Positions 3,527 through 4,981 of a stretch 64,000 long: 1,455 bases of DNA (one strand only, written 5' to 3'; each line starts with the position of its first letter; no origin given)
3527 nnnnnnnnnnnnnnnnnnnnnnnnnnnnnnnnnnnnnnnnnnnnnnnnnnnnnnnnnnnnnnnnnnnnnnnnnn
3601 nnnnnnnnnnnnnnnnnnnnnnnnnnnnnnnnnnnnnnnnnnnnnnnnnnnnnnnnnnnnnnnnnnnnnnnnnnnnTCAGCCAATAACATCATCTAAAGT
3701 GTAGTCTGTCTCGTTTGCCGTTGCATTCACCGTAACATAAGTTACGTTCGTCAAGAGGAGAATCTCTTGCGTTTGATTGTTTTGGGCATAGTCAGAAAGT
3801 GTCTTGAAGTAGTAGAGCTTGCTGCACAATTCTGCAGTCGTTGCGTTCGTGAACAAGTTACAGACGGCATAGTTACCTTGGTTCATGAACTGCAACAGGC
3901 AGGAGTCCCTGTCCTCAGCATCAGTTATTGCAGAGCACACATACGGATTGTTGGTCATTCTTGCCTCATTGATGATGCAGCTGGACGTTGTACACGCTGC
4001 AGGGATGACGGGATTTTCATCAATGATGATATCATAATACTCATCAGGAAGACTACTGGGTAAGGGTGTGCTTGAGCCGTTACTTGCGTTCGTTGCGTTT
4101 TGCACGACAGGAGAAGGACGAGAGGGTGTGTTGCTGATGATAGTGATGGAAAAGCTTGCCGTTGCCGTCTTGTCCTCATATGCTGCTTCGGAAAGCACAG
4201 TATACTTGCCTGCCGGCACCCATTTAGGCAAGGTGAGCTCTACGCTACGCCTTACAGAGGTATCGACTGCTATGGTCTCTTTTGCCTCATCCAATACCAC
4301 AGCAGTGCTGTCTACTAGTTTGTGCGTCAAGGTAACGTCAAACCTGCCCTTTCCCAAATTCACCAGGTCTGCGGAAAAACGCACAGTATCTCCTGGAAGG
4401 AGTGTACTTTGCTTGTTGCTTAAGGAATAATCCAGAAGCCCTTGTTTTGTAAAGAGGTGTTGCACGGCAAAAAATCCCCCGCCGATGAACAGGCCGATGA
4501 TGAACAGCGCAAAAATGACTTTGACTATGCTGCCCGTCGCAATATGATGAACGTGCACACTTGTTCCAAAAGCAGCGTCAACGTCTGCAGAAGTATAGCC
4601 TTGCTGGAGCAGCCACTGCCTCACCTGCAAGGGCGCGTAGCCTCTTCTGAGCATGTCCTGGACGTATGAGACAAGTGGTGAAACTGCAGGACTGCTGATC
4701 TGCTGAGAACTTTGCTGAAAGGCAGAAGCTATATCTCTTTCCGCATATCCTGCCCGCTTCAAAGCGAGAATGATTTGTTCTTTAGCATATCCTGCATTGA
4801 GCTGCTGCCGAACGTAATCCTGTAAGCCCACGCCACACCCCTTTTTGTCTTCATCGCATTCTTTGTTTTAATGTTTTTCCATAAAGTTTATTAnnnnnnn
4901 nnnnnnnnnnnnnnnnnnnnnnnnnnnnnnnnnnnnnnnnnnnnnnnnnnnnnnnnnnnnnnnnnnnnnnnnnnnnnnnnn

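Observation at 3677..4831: Repeated GY-x3-QI helical motif shared by two unlinked proteins (3677..4831 and 40476..41129)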

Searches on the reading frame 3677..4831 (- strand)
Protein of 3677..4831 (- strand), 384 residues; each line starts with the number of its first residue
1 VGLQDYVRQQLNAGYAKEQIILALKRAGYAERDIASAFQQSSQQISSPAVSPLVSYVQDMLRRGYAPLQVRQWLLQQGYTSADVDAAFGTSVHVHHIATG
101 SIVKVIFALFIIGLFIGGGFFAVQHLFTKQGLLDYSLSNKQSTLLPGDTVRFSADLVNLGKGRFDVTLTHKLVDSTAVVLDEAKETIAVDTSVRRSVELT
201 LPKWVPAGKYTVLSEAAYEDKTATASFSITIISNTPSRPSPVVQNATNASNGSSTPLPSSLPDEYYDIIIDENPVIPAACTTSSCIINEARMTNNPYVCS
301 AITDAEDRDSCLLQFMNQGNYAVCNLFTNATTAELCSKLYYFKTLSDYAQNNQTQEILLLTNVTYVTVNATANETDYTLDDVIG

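Call 4: search_protein_families(library=pfam, proteins=[window:3677-4831:-], max_evalue=10)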
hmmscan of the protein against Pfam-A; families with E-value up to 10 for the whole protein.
window:3677-4831:- (384 aa): 6 families
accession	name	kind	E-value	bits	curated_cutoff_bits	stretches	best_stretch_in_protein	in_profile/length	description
PF02631.22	RecX_HTH2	-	0.00089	19.9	26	1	55-87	8-41/42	RecX, second three-helix domain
PF24625.1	DUF7626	-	0.0026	18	27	1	18-41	6-29/55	Domain of unknown function (DUF7626)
PF22448.1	RepB_primase_C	-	0.022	15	26.1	1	56-76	10-30/54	RepB DNA-primase C-terminal helical domain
PF09288.16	UBA_3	-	0.15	12.4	20.4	1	4-31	10-37/55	Fungal ubiquitin-associated domain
PF21982.2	RecX_HTH1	-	0.21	12.1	26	0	69-87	18-36/40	RecX, first three-helix domain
PF10633.15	NPCBM_assoc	-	0.39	11.4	24.4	1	185-218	44-77/78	NPCBM-associated, NEW3 domain of alpha-galactosidase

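Call 5: search_protein_families(library=ncbifam, proteins=[window:3677-4831:-], max_evalue=10)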
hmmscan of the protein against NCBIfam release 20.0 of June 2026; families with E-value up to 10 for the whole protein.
window:3677-4831:- (384 aa): 3 families
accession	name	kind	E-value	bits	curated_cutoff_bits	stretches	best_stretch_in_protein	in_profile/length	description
NF001054.0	PRK00117.2-1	equivalog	0.00012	22.3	189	1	55-90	63-98/154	recombination regulator RecX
NF001057.0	PRK00117.3-3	equivalog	0.061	13.4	146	1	57-88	10-41/151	recombination regulator RecX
NF041635.1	STM3941_fam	subfamily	0.22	11.4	40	1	88-133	18-63/157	STM3941 family protein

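Call 11: find_homologous_proteins(query=window:3677-4831:-)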
Query window:3677-4831:- (384 aa): 2 proteins with E <= 0.001 among 6587 candidates.
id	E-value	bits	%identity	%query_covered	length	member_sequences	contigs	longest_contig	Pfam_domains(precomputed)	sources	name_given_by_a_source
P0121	3.4e-250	847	100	100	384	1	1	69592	-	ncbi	ncbi:MAG: hypothetical protein V1725_02770 [archaeon]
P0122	1.1e-114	401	49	99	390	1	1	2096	-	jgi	jgi:hypothetical protein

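Call 67: search_protein_families(library=pfam, alignment_id=A4, max_evalue=0.01)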
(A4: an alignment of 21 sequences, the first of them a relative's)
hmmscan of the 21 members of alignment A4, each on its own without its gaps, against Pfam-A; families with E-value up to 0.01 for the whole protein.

A. member 1, P0121 (384 aa): 2 families
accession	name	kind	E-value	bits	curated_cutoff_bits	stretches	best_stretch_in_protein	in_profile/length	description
PF02631.22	RecX_HTH2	-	0.00089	19.9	26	0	55-87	8-41/42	RecX, second three-helix domain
PF24625.1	DUF7626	-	0.0026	18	27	0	18-41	6-29/55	Domain of unknown function (DUF7626)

B. families by the number of members that match (of 21 scanned): 15 families
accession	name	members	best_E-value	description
PF21982.2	RecX_HTH1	11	1.9e-07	RecX, first three-helix domain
PF22448.1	RepB_primase_C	8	2.6e-05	RepB DNA-primase C-terminal helical domain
PF02631.22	RecX_HTH2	2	4.9e-05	RecX, second three-helix domain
PF13592.12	HTH_33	2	0.0053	Winged helix-turn helix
PF01835.25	MG2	1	0.0002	MG2 domain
PF16116.10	DUF4832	1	0.00026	Domain of unknown function (DUF4832)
PF21981.2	RecX_HTH3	1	0.00047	RecX, third three-helix domain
PF07705.17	CARDB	1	0.00051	CARDB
PF18039.7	UBA_6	1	0.00055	UBA-like domain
PF10633.15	NPCBM_assoc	1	0.0014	NPCBM-associated, NEW3 domain of alpha-galactosidase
PF21226.3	MalQ_N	1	0.0015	MalQ N-terminal beta sandwich domain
PF24625.1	DUF7626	1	0.0026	Domain of unknown function (DUF7626)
PF09608.15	Alph_Pro_TM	1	0.0026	Putative transmembrane protein (Alph_Pro_TM)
PF17273.7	DUF5338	1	0.0032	Family of unknown function (DUF5338)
PF07319.16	DnaI_N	1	0.0091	Primosomal protein DnaI N-terminus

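Call 76: find_homologous_proteins(query=A4, max_evalue=0.001)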
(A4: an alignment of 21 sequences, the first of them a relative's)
Query A4 (21 sequences) (384 aa, profile of the alignment): 5 proteins with E <= 0.001 among 8000 candidates.
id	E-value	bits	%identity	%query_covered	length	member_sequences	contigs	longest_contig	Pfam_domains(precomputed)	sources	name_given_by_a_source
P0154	5.6e-115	403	29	61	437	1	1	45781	PF21982.3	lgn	-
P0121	5.3e-111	390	100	100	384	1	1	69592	-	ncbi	ncbi:MAG: hypothetical protein V1725_02770 [archaeon]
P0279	7.9e-101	356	30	61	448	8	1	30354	-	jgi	jgi:hypothetical protein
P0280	1.6e-100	355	27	61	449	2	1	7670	PF21982.3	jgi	-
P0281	9.5e-70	254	25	67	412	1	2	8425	-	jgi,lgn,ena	-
